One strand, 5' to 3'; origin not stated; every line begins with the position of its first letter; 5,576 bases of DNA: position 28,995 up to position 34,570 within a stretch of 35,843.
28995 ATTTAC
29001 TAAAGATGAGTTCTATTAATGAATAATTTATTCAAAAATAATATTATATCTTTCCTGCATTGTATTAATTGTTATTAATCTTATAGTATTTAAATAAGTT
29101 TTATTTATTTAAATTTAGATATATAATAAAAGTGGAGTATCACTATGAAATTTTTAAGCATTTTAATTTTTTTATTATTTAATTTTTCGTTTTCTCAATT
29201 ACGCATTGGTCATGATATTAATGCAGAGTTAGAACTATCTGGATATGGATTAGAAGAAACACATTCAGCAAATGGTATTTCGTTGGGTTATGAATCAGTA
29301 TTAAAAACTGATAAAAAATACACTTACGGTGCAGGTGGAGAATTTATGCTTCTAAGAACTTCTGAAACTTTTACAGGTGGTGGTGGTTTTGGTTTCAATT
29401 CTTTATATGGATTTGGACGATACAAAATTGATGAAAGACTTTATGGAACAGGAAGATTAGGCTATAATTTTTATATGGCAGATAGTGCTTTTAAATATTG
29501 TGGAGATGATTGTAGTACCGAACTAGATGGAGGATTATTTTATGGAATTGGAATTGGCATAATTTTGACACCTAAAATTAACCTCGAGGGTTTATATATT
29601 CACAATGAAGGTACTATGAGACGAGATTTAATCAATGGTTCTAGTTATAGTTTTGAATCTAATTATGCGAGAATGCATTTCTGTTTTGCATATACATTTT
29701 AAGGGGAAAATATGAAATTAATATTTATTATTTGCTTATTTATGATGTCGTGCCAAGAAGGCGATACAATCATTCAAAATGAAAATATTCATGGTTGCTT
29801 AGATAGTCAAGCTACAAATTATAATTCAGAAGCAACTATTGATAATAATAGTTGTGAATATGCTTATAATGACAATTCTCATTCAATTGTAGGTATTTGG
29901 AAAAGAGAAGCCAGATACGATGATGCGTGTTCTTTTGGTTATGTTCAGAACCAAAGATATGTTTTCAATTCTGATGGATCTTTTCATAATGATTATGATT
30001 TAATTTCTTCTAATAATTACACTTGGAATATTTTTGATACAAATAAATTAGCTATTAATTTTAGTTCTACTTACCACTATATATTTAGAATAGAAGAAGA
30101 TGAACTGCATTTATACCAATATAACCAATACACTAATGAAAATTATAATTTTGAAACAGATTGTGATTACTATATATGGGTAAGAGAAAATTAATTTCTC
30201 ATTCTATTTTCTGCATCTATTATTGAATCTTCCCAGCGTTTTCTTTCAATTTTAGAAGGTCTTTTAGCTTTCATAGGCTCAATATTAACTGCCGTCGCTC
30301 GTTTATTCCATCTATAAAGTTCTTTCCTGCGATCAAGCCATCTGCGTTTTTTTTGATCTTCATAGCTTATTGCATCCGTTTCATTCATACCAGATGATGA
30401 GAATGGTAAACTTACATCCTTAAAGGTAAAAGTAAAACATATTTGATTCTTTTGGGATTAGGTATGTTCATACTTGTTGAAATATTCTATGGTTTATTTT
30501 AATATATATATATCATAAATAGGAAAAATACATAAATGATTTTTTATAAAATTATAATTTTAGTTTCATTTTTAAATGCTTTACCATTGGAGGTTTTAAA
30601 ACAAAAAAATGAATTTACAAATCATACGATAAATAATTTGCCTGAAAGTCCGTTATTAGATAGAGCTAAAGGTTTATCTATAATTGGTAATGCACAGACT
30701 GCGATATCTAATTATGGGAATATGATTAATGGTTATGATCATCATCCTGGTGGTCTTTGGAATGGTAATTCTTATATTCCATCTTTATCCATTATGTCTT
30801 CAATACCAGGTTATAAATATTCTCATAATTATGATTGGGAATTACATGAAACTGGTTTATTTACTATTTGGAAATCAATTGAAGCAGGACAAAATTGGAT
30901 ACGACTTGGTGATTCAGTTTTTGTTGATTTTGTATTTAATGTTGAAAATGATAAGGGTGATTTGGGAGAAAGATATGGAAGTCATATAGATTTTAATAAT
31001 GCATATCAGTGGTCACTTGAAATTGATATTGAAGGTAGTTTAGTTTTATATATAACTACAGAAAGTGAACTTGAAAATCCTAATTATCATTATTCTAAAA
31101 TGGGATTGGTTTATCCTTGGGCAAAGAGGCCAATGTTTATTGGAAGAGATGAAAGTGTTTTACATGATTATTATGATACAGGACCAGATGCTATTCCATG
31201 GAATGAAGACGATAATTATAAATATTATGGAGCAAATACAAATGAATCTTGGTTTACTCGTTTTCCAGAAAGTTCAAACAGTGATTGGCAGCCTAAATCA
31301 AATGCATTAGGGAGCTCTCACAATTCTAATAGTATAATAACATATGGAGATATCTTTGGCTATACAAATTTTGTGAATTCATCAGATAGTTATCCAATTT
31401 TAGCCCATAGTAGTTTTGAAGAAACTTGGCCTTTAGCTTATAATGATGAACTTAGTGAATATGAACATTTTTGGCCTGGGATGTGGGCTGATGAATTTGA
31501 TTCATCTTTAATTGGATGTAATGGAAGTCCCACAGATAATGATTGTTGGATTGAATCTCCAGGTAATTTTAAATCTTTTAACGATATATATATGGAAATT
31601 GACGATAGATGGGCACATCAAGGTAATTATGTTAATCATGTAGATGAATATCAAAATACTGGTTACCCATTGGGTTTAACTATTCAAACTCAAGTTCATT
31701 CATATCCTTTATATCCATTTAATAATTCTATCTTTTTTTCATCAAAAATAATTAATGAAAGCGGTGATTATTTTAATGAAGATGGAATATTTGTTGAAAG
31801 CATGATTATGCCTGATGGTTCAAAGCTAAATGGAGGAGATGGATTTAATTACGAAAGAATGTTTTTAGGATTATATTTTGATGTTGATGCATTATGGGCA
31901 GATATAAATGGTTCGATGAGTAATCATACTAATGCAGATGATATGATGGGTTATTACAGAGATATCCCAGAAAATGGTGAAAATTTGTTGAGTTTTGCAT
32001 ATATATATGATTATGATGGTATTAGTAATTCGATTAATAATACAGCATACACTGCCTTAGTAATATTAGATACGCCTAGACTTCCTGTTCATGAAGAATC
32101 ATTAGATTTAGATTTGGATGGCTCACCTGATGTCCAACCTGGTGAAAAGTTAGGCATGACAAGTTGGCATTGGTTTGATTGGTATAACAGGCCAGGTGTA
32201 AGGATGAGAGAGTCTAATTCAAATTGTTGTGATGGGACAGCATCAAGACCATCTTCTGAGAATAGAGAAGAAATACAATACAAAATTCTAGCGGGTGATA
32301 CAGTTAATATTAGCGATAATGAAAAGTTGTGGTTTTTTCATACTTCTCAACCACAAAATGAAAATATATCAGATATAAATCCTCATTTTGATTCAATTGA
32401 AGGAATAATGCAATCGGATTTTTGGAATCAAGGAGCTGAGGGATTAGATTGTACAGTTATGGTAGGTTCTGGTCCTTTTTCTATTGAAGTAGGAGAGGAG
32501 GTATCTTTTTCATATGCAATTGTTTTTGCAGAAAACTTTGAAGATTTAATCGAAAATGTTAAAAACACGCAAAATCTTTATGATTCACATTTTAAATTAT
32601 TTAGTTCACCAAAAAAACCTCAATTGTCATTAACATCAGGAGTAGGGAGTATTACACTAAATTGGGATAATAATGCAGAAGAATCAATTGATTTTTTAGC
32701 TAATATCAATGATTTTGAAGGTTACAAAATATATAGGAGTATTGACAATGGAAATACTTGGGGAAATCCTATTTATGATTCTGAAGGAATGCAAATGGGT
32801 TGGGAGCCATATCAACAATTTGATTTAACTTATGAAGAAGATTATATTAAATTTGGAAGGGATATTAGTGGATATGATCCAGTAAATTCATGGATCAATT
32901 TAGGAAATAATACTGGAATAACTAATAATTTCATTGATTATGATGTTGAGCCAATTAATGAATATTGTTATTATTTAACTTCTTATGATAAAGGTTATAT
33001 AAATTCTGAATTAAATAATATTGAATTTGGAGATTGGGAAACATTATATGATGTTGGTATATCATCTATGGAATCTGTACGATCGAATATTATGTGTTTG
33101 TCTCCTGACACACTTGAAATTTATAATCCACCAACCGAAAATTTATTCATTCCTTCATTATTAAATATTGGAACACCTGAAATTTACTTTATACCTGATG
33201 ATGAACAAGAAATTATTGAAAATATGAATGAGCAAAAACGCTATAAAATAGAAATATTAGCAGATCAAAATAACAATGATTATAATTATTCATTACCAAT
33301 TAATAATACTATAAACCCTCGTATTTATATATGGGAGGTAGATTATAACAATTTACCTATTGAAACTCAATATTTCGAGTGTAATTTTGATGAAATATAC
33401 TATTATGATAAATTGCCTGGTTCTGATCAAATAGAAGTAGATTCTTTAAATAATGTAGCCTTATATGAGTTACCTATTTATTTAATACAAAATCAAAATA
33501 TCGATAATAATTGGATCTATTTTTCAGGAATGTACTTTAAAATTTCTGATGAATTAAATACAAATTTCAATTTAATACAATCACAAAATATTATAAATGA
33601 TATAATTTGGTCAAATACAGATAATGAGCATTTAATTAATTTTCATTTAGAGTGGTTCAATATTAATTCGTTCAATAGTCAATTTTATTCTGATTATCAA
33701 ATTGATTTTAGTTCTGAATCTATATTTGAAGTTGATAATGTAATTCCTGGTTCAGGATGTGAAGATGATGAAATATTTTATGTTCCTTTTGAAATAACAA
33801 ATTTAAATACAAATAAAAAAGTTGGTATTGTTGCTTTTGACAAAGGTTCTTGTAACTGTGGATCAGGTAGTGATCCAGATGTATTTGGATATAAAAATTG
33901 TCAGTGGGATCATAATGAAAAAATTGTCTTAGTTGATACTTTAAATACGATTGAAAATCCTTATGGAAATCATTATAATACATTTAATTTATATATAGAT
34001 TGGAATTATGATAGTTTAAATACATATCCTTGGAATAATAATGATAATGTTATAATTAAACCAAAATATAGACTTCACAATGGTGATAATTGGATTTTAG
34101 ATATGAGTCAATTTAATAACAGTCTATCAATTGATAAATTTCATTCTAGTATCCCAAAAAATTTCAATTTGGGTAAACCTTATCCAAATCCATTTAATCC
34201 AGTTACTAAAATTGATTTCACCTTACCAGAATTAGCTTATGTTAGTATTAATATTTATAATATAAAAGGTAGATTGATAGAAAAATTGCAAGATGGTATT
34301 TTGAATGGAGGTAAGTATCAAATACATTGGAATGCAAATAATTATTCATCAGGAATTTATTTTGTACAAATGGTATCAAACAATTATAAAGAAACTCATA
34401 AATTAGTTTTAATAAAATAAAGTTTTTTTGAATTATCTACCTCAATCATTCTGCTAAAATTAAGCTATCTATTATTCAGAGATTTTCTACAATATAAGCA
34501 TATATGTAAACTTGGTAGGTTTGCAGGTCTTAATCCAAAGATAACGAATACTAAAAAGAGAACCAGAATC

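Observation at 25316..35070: tRNA-Leu followed exactly 9,400 bp later by its own 3' fragment plus about 270 bp of shared flank: island-like block without an integrase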

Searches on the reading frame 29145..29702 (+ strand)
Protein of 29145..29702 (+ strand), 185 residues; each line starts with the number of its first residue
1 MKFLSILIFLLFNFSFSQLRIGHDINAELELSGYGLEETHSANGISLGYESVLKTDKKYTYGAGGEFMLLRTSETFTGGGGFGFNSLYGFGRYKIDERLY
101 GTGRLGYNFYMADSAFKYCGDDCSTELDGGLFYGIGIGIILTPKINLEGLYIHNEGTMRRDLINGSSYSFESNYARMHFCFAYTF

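Call 10: search_protein_families(library=pfam, proteins=[window:29145-29702:+], max_evalue=0.01)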
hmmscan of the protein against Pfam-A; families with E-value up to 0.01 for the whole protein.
window:29145-29702:+ (185 aa): 0 families

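Call 46: search_protein_families(library=phrogs, proteins=[window:29145-29702:+], max_evalue=0.01)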
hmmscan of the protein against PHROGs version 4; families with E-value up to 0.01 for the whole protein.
window:29145-29702:+ (185 aa): 0 families

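Call 75: search_protein_families(library=ncbifam, proteins=[window:29145-29702:+], max_evalue=0.001)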
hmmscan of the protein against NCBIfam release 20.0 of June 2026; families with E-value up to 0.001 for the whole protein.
window:29145-29702:+ (185 aa): 0 families

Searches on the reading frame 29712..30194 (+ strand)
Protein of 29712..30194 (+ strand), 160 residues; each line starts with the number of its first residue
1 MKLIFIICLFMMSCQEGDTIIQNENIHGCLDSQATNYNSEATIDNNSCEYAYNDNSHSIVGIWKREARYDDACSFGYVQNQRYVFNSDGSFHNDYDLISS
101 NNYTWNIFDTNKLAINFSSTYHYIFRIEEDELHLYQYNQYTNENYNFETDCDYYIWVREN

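Call 10: search_protein_families(library=pfam, proteins=[window:29712-30194:+], max_evalue=0.01)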
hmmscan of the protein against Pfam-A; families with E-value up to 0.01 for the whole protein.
window:29712-30194:+ (160 aa): 0 families

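Call 41: find_encoding_contigs(protein=window:29712-30194:+, flank=10000, max_places=10)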
Protein window:29712-30194:+ (160 aa): 2 contigs read that carry it; 2 places shown.
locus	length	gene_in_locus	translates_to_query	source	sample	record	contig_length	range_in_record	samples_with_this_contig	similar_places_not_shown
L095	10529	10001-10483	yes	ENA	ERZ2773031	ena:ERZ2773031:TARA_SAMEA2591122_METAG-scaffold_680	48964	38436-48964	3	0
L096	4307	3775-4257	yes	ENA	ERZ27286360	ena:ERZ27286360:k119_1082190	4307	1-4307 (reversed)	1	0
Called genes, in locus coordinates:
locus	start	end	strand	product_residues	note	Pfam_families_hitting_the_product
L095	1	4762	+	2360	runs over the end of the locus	PF00932:LTD (weak), PF18962:Por_Secre_tail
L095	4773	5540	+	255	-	PF13505:OMP_b-brl (weak)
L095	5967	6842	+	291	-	PF01734:Patatin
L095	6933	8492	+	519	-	PF07661:MORN_2 (faint), PF00254:FKBP_C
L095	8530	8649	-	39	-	-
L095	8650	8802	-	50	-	-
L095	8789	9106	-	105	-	-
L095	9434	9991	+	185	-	-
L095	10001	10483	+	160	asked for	-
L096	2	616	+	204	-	?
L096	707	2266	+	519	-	PF07661:MORN_2 (faint), PF00254:FKBP_C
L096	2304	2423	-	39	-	-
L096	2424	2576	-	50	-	-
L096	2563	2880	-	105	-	-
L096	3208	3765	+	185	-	-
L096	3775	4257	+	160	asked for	-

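Call 46: search_protein_families(library=phrogs, proteins=[window:29712-30194:+], max_evalue=0.01)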
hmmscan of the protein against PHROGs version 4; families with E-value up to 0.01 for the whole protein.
window:29712-30194:+ (160 aa): 0 families

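Call 75: search_protein_families(library=ncbifam, proteins=[window:29712-30194:+], max_evalue=0.001)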
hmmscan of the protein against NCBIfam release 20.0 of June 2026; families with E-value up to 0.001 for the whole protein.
window:29712-30194:+ (160 aa): 0 families

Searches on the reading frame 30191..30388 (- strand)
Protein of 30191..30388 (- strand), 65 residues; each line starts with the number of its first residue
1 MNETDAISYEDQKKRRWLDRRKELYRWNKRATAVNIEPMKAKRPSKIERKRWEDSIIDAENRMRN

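Call 10: search_protein_families(library=pfam, proteins=[window:30191-30388:-], max_evalue=0.01)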
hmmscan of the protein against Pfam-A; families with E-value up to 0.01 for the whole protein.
window:30191-30388:- (65 aa): 0 families

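Call 42: find_encoding_contigs(protein=window:30191-30388:-, flank=10000, max_places=10)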
Protein window:30191-30388:- (65 aa): no gene with exactly this product is on record in the collection.

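Call 46: search_protein_families(library=phrogs, proteins=[window:30191-30388:-], max_evalue=0.01)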
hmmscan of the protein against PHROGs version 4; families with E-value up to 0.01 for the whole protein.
window:30191-30388:- (65 aa): 0 families

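Call 75: search_protein_families(library=ncbifam, proteins=[window:30191-30388:-], max_evalue=0.001)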
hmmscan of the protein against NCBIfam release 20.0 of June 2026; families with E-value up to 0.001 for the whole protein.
window:30191-30388:- (65 aa): 0 families

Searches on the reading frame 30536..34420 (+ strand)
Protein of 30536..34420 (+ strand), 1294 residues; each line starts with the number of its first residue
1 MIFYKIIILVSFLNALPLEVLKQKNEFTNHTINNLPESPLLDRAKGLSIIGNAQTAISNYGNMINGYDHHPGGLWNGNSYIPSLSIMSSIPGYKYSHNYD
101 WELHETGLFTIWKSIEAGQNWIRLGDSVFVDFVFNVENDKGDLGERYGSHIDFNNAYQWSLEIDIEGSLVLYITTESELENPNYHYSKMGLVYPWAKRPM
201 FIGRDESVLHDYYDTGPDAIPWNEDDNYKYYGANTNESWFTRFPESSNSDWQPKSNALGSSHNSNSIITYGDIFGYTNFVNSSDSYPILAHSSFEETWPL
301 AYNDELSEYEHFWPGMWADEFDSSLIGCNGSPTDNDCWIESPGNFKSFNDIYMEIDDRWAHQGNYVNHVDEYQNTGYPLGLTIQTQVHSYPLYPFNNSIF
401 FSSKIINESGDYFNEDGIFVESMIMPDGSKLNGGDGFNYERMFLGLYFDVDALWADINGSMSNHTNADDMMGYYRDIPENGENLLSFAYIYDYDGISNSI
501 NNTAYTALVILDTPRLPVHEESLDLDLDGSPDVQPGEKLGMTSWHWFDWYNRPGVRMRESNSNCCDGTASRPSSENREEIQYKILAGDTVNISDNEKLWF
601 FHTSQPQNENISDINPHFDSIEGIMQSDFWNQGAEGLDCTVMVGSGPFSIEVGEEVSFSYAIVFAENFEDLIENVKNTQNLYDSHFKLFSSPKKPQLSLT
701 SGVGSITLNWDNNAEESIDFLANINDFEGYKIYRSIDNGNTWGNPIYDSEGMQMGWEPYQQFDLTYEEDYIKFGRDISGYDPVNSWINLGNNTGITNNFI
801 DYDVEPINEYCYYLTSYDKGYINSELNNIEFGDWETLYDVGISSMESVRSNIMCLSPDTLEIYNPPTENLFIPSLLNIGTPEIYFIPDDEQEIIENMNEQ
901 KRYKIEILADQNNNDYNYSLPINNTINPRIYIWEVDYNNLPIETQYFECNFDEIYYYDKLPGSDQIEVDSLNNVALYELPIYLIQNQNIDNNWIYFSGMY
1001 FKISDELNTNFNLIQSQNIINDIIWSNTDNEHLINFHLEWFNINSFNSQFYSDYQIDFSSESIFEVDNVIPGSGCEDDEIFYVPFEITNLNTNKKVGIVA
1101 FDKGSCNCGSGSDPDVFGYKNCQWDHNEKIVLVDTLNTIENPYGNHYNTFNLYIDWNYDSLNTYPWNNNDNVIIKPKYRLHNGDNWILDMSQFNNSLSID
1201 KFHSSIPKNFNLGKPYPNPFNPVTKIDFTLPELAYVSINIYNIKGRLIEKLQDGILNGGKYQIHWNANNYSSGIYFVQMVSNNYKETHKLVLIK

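Call 10: search_protein_families(library=pfam, proteins=[window:30536-34420:+], max_evalue=0.01)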
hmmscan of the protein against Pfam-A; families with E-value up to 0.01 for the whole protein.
window:30536-34420:+ (1294 aa): 2 families
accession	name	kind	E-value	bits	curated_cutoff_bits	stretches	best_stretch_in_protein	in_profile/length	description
PF18962.6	Por_Secre_tail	-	4.5e-11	43.3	27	1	1216-1291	2-74/75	Secretion system C-terminal sorting domain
PF13860.13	FlgD_ig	-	0.0066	16.8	27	0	1225-1282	13-76/79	FlgD Ig-like domain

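Call 15: find_encoding_contigs(protein=window:30536-34420:+, flank=10000, max_places=10)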
Protein window:30536-34420:+ (1294 aa): 1 contig read that carries it; 1 place shown.
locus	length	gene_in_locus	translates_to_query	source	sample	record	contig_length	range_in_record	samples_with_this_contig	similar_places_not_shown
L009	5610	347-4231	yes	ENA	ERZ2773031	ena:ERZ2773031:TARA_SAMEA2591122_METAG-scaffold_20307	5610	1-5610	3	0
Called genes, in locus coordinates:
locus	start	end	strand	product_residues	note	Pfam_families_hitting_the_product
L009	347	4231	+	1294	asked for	PF18962:Por_Secre_tail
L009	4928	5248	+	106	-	-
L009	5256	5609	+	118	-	?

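Call 75: search_protein_families(library=ncbifam, proteins=[window:30536-34420:+], max_evalue=0.001)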
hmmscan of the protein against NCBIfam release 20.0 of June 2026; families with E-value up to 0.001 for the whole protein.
window:30536-34420:+ (1294 aa): 1 family
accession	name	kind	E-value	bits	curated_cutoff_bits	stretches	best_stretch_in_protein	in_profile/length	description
TIGR04183.1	Por_Secre_tail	domain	2.7e-09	36.9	23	1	1216-1291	2-70/72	T9SS type A sorting domain-containing protein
